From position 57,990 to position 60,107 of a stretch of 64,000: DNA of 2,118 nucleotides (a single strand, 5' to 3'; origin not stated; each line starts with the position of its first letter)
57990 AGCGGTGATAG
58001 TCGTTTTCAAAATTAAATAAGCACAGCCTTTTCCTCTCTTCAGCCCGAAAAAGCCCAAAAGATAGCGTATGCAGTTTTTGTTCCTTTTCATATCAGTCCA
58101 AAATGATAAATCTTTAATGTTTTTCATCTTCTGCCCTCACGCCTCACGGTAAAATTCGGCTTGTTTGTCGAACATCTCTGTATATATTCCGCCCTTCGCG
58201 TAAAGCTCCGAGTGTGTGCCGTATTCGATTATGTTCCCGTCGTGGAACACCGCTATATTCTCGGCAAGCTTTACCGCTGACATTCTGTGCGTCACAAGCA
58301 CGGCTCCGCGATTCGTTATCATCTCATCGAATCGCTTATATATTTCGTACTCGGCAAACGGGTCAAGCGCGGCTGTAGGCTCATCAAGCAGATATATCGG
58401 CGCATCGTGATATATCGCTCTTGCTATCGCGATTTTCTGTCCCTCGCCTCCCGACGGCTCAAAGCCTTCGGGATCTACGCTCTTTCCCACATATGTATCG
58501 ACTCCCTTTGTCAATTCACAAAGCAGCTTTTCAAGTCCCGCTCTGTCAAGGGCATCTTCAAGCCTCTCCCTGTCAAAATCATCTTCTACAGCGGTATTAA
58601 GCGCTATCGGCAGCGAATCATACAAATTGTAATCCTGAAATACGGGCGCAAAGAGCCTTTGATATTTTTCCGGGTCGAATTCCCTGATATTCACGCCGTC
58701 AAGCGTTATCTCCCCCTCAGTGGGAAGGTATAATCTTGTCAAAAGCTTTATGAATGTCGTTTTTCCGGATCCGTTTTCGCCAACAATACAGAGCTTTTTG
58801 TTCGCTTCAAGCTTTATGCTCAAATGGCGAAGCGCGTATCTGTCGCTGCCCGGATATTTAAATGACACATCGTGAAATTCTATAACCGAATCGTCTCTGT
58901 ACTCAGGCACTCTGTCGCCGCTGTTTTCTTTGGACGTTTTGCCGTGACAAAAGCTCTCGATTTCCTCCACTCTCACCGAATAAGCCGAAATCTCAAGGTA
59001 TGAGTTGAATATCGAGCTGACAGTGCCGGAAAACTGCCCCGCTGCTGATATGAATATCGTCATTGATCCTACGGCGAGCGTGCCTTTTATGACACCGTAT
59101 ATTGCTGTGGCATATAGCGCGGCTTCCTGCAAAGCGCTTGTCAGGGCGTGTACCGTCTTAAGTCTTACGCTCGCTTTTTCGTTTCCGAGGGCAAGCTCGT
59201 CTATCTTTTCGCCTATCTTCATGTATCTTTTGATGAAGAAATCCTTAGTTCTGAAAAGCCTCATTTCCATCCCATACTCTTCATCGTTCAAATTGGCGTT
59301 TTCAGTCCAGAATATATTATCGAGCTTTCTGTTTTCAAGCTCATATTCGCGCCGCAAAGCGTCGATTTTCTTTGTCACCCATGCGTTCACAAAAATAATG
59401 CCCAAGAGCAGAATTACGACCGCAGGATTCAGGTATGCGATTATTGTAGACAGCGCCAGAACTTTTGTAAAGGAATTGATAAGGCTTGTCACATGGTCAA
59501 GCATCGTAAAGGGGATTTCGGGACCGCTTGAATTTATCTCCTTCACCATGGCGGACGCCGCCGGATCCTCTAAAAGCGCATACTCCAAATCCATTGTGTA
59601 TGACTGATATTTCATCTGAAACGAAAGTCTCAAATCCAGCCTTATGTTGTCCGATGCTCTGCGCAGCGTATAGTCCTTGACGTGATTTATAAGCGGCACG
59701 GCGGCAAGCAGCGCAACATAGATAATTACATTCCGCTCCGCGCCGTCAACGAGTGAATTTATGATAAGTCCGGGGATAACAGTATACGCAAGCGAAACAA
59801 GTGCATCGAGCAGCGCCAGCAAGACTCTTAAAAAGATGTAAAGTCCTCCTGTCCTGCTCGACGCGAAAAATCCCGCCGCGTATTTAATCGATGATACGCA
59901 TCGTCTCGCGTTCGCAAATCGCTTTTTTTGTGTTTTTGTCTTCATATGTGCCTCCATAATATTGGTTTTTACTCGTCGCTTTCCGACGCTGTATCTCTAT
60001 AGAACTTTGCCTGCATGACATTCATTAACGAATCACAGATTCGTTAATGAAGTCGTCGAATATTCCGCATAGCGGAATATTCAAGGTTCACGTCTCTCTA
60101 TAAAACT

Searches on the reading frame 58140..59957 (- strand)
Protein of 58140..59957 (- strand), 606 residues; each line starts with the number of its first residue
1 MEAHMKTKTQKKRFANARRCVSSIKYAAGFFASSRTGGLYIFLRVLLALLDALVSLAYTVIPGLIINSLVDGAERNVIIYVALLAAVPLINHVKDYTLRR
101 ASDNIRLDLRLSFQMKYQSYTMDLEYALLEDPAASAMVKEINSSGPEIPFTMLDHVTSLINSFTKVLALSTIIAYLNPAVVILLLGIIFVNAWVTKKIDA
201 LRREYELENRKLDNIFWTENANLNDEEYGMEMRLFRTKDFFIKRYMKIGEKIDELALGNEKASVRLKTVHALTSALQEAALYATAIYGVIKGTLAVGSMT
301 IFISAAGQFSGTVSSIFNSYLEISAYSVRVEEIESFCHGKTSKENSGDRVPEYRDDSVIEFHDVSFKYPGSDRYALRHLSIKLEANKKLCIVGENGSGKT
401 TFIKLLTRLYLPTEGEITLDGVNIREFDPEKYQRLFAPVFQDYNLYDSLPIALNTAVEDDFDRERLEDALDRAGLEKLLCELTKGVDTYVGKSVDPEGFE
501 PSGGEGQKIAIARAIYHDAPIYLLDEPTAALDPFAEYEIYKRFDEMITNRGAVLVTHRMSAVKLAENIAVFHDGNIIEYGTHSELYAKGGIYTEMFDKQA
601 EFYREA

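Call 43: find_homologous_proteins(query=window:58140-59957:-, max_evalue=1e-100)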
Query window:58140-59957:- (606 aa): 265 proteins with E <= 1e-100 among 8000 candidates; the best 120 are listed.
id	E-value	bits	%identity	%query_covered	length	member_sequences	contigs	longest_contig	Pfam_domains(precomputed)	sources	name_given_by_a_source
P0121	0.0e+0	1333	100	99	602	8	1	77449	PF00005.34,PF02463.26,PF13304.13,PF00664.29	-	-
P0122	0.0e+0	1221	93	98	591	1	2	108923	PF00005.34,PF02463.26,PF13304.13,PF00664.29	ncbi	-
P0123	4.4e-243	826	63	98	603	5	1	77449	PF00005.34,PF02463.26,PF13304.13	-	-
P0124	2.0e-221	755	57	100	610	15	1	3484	PF00005.34,PF02463.26,PF13304.13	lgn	-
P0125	3.7e-214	731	57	96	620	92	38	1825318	PF00005.34,PF02463.26,PF13304.13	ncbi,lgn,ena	-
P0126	3.6e-211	721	55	98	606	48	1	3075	PF00005.34,PF13304.13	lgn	-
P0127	5.5e-211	720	57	95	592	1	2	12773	PF00005.34,PF02463.26,PF13304.13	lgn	-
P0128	8.2e-208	710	54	100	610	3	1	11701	PF00005.34,PF02463.26,PF13304.13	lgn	-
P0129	2.5e-186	639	50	98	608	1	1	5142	PF00005.34,PF02463.26,PF13304.13,PF00664.29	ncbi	-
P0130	1.6e-185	636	50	98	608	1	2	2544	PF00005.34,PF02463.26,PF13304.13,PF00664.29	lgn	-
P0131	2.5e-184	632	51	98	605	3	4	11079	PF00005.34,PF02463.26,PF13304.13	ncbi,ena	-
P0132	4.1e-184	632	50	97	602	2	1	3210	PF00005.34,PF02463.26,PF13304.13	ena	-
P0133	1.7e-182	626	50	100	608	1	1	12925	PF00005.34,PF13304.13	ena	-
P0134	1.3e-181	623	50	98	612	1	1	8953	PF00005.34,PF13304.13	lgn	-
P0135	1.4e-178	613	46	98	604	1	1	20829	PF00005.34,PF13304.13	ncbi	-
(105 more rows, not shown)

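Call 44: find_encoding_contigs(protein=P0122, flank=10000, max_places=10)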
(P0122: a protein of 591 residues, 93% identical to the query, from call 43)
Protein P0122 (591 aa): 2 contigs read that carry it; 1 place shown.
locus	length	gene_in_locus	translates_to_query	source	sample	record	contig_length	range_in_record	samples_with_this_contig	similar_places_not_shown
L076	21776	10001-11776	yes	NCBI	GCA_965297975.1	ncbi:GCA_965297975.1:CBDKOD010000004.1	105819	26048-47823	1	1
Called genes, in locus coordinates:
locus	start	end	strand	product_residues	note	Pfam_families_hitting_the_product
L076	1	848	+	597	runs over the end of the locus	PF00664:ABC_membrane, PF00005:ABC_tran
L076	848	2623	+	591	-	PF00664:ABC_membrane, PF00005:ABC_tran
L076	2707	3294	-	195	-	PF02659:Mntp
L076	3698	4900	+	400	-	PF07690:MFS_1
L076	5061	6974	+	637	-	PF18370:RGI_lyase, PF13517:FG-GAP_3 (faint), PF21348:RGL11_C, PF01839:FG-GAP (faint), PF25292:Beta-prop_CGLA (faint)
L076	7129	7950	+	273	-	-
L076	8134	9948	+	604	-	PF00664:ABC_membrane, PF13304:AAA_21 (faint), PF00005:ABC_tran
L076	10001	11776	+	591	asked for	PF00664:ABC_membrane, PF13304:AAA_21 (faint), PF00005:ABC_tran, PF02463:SMC_N (faint)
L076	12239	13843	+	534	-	PF13177:DNA_pol3_delta2, PF00004:AAA, PF21960:RCF1-5-like_lid (faint), PF22608:DNAX_ATPase_lid, PF12169:DNA_pol3_gamma3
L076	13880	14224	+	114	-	PF02575:YbaB_DNA_bd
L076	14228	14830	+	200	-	PF21176:RecR_HhH, PF02132:RecR_ZnF, PF01751:Toprim, PF13662:Toprim_4, PF21175:RecR_C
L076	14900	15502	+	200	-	-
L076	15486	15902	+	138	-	-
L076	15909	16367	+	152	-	-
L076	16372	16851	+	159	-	-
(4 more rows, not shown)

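Call 45: find_encoding_contigs(protein=P0121, flank=10000, max_places=10)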
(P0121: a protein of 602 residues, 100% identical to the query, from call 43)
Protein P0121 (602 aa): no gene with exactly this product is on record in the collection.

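Call 50: list_cluster_members(proteins=[P0121, P0123])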
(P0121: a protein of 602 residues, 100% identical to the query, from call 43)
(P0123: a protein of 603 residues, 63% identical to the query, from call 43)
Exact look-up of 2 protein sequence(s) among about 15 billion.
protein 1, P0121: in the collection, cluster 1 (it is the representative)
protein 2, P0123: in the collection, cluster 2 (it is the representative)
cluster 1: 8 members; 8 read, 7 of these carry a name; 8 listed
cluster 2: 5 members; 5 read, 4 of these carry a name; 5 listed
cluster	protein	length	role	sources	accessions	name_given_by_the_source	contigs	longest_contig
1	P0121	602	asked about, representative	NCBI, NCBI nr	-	-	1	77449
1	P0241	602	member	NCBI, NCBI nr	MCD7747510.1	MAG: ABC transporter ATP-binding protein/permease [Firmicutes bacterium] | ABC transporter ATP-binding protein/permease [Bacillota bacterium]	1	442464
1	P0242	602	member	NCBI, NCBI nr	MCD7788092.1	MAG: ABC transporter ATP-binding protein/permease [Firmicutes bacterium] | ABC transporter ATP-binding protein/permease [Bacillota bacterium]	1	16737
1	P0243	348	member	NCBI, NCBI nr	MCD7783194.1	MAG: hypothetical protein LUI15_04830, partial [Firmicutes bacterium] | hypothetical protein [Bacillota bacterium]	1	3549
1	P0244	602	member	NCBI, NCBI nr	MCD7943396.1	MAG: ABC transporter ATP-binding protein/permease [Clostridia bacterium] | ABC transporter ATP-binding protein/permease [Clostridia bacterium]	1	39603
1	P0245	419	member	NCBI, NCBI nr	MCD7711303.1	MAG: ABC transporter ATP-binding protein/permease, partial [Firmicutes bacterium] | ABC transporter ATP-binding protein/permease [Bacillota bacterium]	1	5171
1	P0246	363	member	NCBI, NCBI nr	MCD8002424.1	MAG: hypothetical protein LUG88_00635, partial [Clostridia bacterium] | hypothetical protein [Clostridia bacterium]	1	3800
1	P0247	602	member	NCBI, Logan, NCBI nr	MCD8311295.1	MAG: ABC transporter ATP-binding protein/permease [Firmicutes bacterium] | ABC transporter ATP-binding protein/permease [Bacillota bacterium]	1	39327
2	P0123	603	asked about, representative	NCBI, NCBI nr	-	-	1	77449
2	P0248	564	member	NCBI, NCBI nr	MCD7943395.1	MAG: ABC transporter ATP-binding protein/permease [Clostridia bacterium] | ABC transporter ATP-binding protein/permease [Clostridia bacterium]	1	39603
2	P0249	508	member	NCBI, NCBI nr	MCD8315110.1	MAG: ABC transporter ATP-binding protein/permease [Firmicutes bacterium] | ABC transporter ATP-binding protein/permease [Bacillota bacterium]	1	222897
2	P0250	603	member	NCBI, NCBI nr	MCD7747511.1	MAG: ABC transporter ATP-binding protein/permease [Firmicutes bacterium] | ABC transporter ATP-binding protein/permease [Bacillota bacterium]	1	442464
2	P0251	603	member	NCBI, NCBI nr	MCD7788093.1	MAG: ABC transporter ATP-binding protein/permease [Firmicutes bacterium] | ABC transporter ATP-binding protein/permease [Bacillota bacterium]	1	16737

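Call 51: find_encoding_contigs(protein=P0241, flank=10000, max_places=10)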
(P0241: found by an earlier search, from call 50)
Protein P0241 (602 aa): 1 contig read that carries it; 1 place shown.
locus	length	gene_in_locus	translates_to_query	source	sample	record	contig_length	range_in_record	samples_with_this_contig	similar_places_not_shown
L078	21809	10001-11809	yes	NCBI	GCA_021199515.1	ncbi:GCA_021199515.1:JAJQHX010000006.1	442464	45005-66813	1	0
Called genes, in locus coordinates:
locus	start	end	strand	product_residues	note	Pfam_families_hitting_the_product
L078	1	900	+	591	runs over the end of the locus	PF00664:ABC_membrane, PF00005:ABC_tran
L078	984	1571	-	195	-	PF02659:Mntp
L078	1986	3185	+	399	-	PF07690:MFS_1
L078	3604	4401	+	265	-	PF01757:Acyl_transf_3 (weak)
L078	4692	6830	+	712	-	PF18370:RGI_lyase, PF13517:FG-GAP_3 (faint), PF21348:RGL11_C, PF01839:FG-GAP (faint), PF25292:Beta-prop_CGLA (faint), PF21348:RGL11_C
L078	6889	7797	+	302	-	PF01381:HTH_3 (weak)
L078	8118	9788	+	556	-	PF00664:ABC_membrane, PF13304:AAA_21 (faint), PF00005:ABC_tran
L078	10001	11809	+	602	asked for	PF00664:ABC_membrane, PF13304:AAA_21 (faint), PF00005:ABC_tran, PF02463:SMC_N (faint)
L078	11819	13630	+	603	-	PF00005:ABC_tran, PF02463:SMC_N (faint), PF13304:AAA_21 (faint)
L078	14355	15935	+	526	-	PF13177:DNA_pol3_delta2, PF00004:AAA, PF07728:AAA_5 (weak), PF22608:DNAX_ATPase_lid, PF21960:RCF1-5-like_lid (faint), PF12169:DNA_pol3_gamma3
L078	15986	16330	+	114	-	PF02575:YbaB_DNA_bd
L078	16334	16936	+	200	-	PF21176:RecR_HhH, PF02132:RecR_ZnF, PF01751:Toprim, PF13662:Toprim_4, PF21175:RecR_C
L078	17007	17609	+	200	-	-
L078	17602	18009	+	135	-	-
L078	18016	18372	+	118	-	-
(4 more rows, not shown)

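Call 80: find_encoding_contigs(protein=P0244, flank=6000, max_places=4)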
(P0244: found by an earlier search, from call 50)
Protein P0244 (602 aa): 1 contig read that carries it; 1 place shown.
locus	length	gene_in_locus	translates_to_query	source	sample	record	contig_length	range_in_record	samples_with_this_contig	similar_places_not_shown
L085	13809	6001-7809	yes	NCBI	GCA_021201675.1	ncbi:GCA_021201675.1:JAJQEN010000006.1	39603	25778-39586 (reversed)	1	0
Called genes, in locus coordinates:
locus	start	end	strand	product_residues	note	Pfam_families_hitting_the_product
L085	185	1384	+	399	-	PF07690:MFS_1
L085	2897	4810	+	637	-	PF18370:RGI_lyase, PF13517:FG-GAP_3 (faint), PF21348:RGL11_C, PF01839:FG-GAP (faint), PF25292:Beta-prop_CGLA (faint)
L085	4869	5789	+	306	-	PF01381:HTH_3 (weak)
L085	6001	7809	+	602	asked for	PF00664:ABC_membrane, PF13304:AAA_21 (faint), PF00005:ABC_tran, PF02463:SMC_N (faint)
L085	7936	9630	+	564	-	PF00005:ABC_tran, PF02463:SMC_N (faint), PF13304:AAA_21 (faint)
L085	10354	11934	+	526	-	PF13177:DNA_pol3_delta2, PF00004:AAA, PF22608:DNAX_ATPase_lid, PF21960:RCF1-5-like_lid (faint), PF12169:DNA_pol3_gamma3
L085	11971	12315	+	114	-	PF02575:YbaB_DNA_bd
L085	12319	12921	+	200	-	PF21176:RecR_HhH, PF02132:RecR_ZnF, PF01751:Toprim, PF13662:Toprim_4, PF21175:RecR_C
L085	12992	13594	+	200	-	-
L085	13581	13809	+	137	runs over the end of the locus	-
